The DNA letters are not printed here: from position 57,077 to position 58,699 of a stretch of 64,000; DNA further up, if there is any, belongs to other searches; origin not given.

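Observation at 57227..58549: Divergent IspH paralogue with substituted catalytic and substrate-contact residues, inside a prenylation gene cluster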

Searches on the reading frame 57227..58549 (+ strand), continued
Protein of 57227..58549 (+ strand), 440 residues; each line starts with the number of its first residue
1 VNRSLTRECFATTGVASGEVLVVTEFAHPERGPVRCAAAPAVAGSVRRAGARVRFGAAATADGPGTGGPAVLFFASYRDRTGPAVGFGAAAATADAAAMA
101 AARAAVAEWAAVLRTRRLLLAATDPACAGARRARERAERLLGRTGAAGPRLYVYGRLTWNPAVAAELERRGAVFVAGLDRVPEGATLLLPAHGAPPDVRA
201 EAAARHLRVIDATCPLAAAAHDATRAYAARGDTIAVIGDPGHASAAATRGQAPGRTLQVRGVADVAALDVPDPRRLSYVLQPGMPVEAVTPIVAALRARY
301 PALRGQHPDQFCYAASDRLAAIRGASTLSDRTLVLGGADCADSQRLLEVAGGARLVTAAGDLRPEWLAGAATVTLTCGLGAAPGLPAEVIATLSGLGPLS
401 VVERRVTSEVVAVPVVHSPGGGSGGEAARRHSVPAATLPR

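Call 16: find_related_loci(query=A1, collection=genome_contigs, flank=10000)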
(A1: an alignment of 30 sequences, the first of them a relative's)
Query A1 (440 aa) in genome_contigs; peptide patterns used: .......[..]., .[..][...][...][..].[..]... (x = any residue, [..] = any of these).
600 stretches matched a pattern (row limit reached: there are more); 599 encode a relative of the query (tblastn E <= 1e-3); the best 80 are kept; 80 distinct loci.
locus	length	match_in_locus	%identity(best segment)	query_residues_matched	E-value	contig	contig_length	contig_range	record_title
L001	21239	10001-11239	48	1-411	1e-95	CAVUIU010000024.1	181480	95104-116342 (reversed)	MAG: uncultured Actinomycetes bacterium isolate MFD01872.bin.1.40 genome assembly, contig: contig_63243, whole genome sh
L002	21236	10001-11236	49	1-411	3e-95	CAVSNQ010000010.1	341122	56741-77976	MAG: uncultured Actinomycetota bacterium isolate MFD03399.bin.1.157 genome assembly, contig: contig_35979, whole genome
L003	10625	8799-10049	48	1-417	2e-90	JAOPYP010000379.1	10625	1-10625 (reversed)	MAG: Actinomycetes bacterium isolate RYN_230 scaffold_226747, whole genome shotgun sequence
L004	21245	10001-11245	49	1-414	5e-90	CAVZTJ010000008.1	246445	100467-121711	MAG: uncultured Actinomycetota bacterium isolate MFD09603.bin.1.44 genome assembly, contig: contig_50098, whole genome s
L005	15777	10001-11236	47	1-412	1e-89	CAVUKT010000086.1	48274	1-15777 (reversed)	MAG: uncultured Actinomycetes bacterium isolate MFD01716.bin.2.119 genome assembly, contig: contig_78514, whole genome s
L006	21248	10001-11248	48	1-416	2e-89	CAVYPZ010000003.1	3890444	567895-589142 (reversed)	MAG: uncultured Actinomycetes bacterium isolate MFD05512.bin.1.277 genome assembly, contig: contig_2045, whole genome sh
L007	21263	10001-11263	47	1-421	4e-89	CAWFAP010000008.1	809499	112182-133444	MAG: uncultured Actinomycetes bacterium isolate MFD01213.bin.1.50 genome assembly, contig: contig_966, whole genome shot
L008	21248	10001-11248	46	1-413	9e-85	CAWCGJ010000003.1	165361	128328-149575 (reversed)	MAG: uncultured Actinomycetota bacterium isolate MFD01248.bin.2.7 genome assembly, contig: contig_1053, whole genome sho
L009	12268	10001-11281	45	1-422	2e-83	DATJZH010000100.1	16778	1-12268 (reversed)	MAG TPA_asm: Streptosporangiaceae bacterium isolate SMAG_U15173 k141_41727, whole genome shotgun sequence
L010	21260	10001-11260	44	1-416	6e-82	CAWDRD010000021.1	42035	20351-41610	MAG: uncultured Actinomycetes bacterium isolate MFD03323.bin.2.18 genome assembly, contig: contig_145621, whole genome s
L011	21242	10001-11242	46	1-414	6e-82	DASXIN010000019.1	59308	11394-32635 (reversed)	MAG TPA_asm: Streptosporangiaceae bacterium isolate SMAG_U5222 k141_3742468, whole genome shotgun sequence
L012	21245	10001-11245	46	1-414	7e-81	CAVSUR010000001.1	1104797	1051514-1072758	MAG: uncultured Actinomycetota bacterium isolate MFD09603.bin.2.206 genome assembly, contig: contig_11022, whole genome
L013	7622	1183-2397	44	5-411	6e-79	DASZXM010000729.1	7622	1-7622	MAG TPA_asm: Pseudonocardiaceae bacterium isolate SMAG_U6183 k141_152780, whole genome shotgun sequence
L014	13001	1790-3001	42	20-420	5e-78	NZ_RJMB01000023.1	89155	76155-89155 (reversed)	Halostreptopolyspora alba strain YIM 96095 Scaffold23, whole genome shotgun sequence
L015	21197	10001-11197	46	1-410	6e-78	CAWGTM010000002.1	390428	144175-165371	MAG: uncultured Actinomycetota bacterium isolate MFD04212.bin.2.163 genome assembly, contig: contig_12824, whole genome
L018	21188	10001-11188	42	20-411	4e-74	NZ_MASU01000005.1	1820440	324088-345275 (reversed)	Prauserella flavalba strain YIM 121212 BA062_c05, whole genome shotgun sequence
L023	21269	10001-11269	41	14-411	1e-67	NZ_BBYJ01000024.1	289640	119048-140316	Microtetraspora malaysiensis strain NBRC 100735, whole genome shotgun sequence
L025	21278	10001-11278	37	12-411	3e-65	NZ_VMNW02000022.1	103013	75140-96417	Amycolatopsis acidicola strain K81G1 NODE_22_length_103013_cov_23.0162, whole genome shotgun sequence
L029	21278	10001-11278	38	18-411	7e-64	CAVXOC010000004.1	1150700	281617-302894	MAG: uncultured Actinomycetota bacterium isolate MFD01721.bin.1.192 genome assembly, contig: contig_64156, whole genome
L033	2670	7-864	44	127-411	1e-63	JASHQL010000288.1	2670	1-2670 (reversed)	MAG: Streptosporangiaceae bacterium isolate JOPF074 JOPF_N14C_contig_158265, whole genome shotgun sequence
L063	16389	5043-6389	35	18-411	4e-55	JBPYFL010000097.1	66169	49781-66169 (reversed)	MAG: Streptosporangiaceae bacterium isolate Bin.021.fastaField_pasture_P3 k127_7815778, whole genome shotgun sequence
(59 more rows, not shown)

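Call 24: find_encoding_contigs(protein=P0007, flank=10000, max_places=3)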
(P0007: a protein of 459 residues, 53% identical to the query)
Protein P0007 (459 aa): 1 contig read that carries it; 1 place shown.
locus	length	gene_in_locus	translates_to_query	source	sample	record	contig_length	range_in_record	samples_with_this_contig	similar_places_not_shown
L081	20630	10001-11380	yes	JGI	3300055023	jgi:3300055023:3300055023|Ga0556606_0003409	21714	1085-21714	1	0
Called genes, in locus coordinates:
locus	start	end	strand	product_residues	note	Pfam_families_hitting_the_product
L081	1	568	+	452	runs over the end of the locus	PF07992:Pyr_redox_2, PF00070:Pyr_redox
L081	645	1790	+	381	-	PF00578:AhpC-TSA, PF08534:Redoxin (weak), PF02630:SCO1-SenC, PF13098:Thioredoxin_2 (faint)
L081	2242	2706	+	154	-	PF06172:Cupin_5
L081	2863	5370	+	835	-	PF02133:Transp_cyt_pur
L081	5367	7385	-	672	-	PF01757:Acyl_transf_3, PF13472:Lipase_GDSL_2 (weak)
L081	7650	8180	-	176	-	PF03703:bPH_2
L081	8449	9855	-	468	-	PF27520:SP15_N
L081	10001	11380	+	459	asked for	PF02401:LYTB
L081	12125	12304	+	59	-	-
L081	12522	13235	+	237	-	PF03848:TehB (weak), PF13489:Methyltransf_23 (weak), PF08241:Methyltransf_11, PF08242:Methyltransf_12, PF13649:Methyltransf_25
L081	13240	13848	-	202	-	PF00440:TetR_N, PF13305:TetR_C_33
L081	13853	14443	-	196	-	PF00106:adh_short (weak)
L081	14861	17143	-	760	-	PF00069:Pkinase, PF03109:ABC1 (faint), PF07714:PK_Tyr_Ser-Thr, PF01636:APH (weak), PF13360:PQQ_2, PF13570:Beta-prop_ACSF4, PF13360:PQQ_2, PF13570:Beta-prop_ACSF4, +2 more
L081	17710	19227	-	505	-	PF06772:LtrA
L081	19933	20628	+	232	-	?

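Call 25: find_encoding_contigs(protein=P0003, flank=10000, max_places=3)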
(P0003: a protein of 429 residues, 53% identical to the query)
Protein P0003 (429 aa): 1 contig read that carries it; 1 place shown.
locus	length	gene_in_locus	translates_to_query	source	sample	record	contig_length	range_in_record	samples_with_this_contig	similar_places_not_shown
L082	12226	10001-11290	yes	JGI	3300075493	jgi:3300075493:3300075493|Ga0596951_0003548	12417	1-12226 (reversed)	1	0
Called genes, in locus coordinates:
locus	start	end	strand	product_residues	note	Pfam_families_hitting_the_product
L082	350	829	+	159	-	PF06172:Cupin_5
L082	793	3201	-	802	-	PF05345:He_PIG, PF00652:Ricin_B_lectin, PF14200:RicinB_lectin_2, PF00652:Ricin_B_lectin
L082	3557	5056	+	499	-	PF02133:Transp_cyt_pur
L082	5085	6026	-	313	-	-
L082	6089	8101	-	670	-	PF01757:Acyl_transf_3, PF13472:Lipase_GDSL_2 (faint)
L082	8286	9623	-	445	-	PF27520:SP15_N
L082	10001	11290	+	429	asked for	PF02401:LYTB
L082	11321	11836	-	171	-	-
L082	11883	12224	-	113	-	?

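Call 41: predict_structure(alignment_id=A2)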
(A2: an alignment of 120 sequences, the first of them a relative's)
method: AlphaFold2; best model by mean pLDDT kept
length: 440 residues; sequences in the alignment: 120
mean_pLDDT: 92.0   pTM: 0.87
mean pLDDT of the five models: 92.0, 91.0, 90.6, 90.3, 90.1
residues with pLDDT >= 90: 371; 70-90: 39; 50-70: 15; < 50: 15
segments of 3 or more residues with pLDDT < 50: 428-440
pLDDT, mean of each block of 10 residues (from residue 1): 73 94 95 96 98 96 72 94 94 97 98 97 90 96 91 94 94 97 98 97 98 97 98 97 95 98 97 98 95 98 95 95 98 96 96 97 98 97 95 97 93 73 51 39
secondary structure, 60 per line:
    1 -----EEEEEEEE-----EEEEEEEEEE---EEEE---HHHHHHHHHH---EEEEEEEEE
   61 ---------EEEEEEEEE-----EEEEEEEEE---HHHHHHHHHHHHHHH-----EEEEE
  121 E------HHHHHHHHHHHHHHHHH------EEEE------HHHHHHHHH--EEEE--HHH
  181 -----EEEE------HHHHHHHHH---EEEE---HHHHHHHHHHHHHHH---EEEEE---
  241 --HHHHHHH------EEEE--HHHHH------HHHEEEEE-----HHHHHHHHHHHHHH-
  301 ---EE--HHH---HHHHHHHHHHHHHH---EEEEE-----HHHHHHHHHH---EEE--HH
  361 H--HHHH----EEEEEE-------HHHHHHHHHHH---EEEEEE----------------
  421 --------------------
elements in order: E6-13 E19-28 E32-35 H39-48 E52-60 E70-78 E84-92 H96-110 E116-121 H128-144 E151-154 H161-169 E172-175 E186-189 H196-204 E208-211 H215-229 E233-237 H243-249 E256-259 H262-266 E276-280 H286-299 H314-327 E331-335 H341-350 E354-356 H364-367 E372-377 H385-395 E399-404

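Call 44: fold_search(model_id=the predicted structure, library=pdb)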
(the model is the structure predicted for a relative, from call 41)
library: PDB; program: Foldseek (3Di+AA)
matches with E <= 10: 788; with E <= 0.001: 12
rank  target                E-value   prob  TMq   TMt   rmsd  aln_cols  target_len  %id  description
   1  9ql0_A                1.5e-25  1.00  0.60  0.80   3.3       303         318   33  E. coli IspH crystallized in the presence of adenosine hemisulfate (released 2026-04-08)
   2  3f7t_A                1.7e-25  1.00  0.59  0.81   4.4       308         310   33  Structure of active IspH shows a novel fold with a [3Fe-4S] cluster in the catalytic centre (released 2009-07-07)
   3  3szu_A                1.8e-25  1.00  0.59  0.82   5.7       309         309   32  IspH:HMBPP complex structure of E126Q mutant (released 2011-11-30)
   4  3ke8_A                4.0e-25  1.00  0.59  0.82   5.7       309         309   32  Crystal structure of IspH:HMBPP-complex (released 2010-01-12)
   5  3szu_B                5.9e-25  1.00  0.59  0.82   5.7       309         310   33  IspH:HMBPP complex structure of E126Q mutant (released 2011-11-30)
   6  3t0g_A                1.9e-24  1.00  0.59  0.82   3.4       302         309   33  IspH:HMBPP (substrate) structure of the T167C mutant (released 2011-11-30)
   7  3t0f_A                1.9e-24  1.00  0.58  0.80   3.6       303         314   33  IspH:HMBPP (substrate) structure of the E126D mutant (released 2011-11-30)
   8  3t0g_B                2.3e-24  1.00  0.59  0.81   3.4       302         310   33  IspH:HMBPP (substrate) structure of the T167C mutant (released 2011-11-30)
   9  3t0f_B                8.7e-24  1.00  0.57  0.80   3.5       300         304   33  IspH:HMBPP (substrate) structure of the E126D mutant (released 2011-11-30)
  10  4n7b                  8.5e-22  1.00  0.58  0.78   4.3       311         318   27  Structure of the E-1-hydroxy-2-methyl-but-2-enyl-4-diphosphate reductase from Plasmodium falciparum (released 2013-11-20)
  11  3dnf_B                2.0e-18  1.00  0.54  0.80   3.3       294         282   22  Structure of (E)-4-Hydroxy-3-methyl-but-2-enyl Diphosphate Reductase, the Terminal Enzyme of the Non-Mevalonate Pathwa (released 2008-12-30)
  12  3dnf_A                8.5e-18  1.00  0.50  0.74   4.1       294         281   22  Structure of (E)-4-Hydroxy-3-methyl-but-2-enyl Diphosphate Reductase, the Terminal Enzyme of the Non-Mevalonate Pathwa (released 2008-12-30)
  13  6pex_A                7.6e-03  0.20  0.13  0.16  17.9       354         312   12  An aldo keto reductase with 2-keto- L-gulonate reductase activity (released 2019-09-11)
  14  6rj5_A                8.5e-03  0.20  0.12  0.15  18.5       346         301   12  Crystal structure of PHGDH in complex with compound 39 (released 2019-08-07)
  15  3ba1                  1.2e-02  0.18  0.14  0.16  19.0       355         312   13  Structure of hydroxyphenylpyruvate reductase from coleus blumei (released 2008-11-11)
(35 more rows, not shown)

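Call 53: search_protein_families(library=pfam, proteins=[L023:8339-11302:+, L029:8252-11308:+, L025:9836-11305:+, L013:1156-2424:+, L018:9935-11221:+, L063:4731-6422:+, L015:9923-11239:+], max_evalue=0.01)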
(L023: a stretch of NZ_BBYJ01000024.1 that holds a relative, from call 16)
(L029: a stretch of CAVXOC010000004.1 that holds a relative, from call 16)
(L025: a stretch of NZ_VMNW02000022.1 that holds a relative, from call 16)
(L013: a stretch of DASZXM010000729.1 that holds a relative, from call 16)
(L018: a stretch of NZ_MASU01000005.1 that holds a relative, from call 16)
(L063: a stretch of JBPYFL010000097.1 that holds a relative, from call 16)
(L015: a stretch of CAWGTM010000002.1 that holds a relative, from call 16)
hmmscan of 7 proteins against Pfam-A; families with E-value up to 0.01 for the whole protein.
L023:8339-11302:+ (988 aa): 2 families
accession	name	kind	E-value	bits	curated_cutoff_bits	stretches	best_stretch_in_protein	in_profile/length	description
PF02401.23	LYTB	-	5.3e-88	295.2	24.5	1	687-959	2-266/267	LytB protein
PF01048.26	PNP_UDP_1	-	1.6e-16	60.9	25.1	1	515-648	41-201/233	Phosphorylase superfamily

L029:8252-11308:+ (1019 aa): 2 families
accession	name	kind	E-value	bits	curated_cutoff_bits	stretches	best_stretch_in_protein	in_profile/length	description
PF02401.23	LYTB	-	4.6e-89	298.7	24.5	1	715-991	1-266/267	LytB protein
PF01048.26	PNP_UDP_1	-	6.4e-11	42.5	25.1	1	562-677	67-201/233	Phosphorylase superfamily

L025:9836-11305:+ (490 aa): 2 families
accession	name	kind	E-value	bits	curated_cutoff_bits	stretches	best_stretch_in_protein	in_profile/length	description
PF02401.23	LYTB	-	3e-93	312.4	24.5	1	188-461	2-264/267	LytB protein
PF01048.26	PNP_UDP_1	-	4.7e-12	46.3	25.1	1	21-139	44-187/233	Phosphorylase superfamily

L013:1156-2424:+ (423 aa): 2 families
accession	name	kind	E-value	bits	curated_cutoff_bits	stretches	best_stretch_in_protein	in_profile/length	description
PF02401.23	LYTB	-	3.7e-92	308.8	24.5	1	120-396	1-266/267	LytB protein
PF00205.28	TPP_enzyme_M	-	0.0019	18.3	30.4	0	316-366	66-117/137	Thiamine pyrophosphate enzyme, central domain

L018:9935-11221:+ (429 aa): 1 family
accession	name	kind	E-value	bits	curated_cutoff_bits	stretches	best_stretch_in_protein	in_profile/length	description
PF02401.23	LYTB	-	2.2e-94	316.1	24.5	1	124-400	1-266/267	LytB protein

L063:4731-6422:+ (564 aa): 2 families
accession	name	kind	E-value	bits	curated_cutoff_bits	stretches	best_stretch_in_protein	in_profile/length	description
PF02401.23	LYTB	-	1.2e-85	287.5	24.5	2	236-446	1-196/267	LytB protein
PF01048.26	PNP_UDP_1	-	5.1e-16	59.2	25.1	1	58-206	40-209/233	Phosphorylase superfamily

L015:9923-11239:+ (439 aa): 1 family
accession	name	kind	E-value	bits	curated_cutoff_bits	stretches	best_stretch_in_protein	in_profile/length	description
PF02401.23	LYTB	-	1.1e-38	133.5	24.5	1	142-408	4-266/267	LytB protein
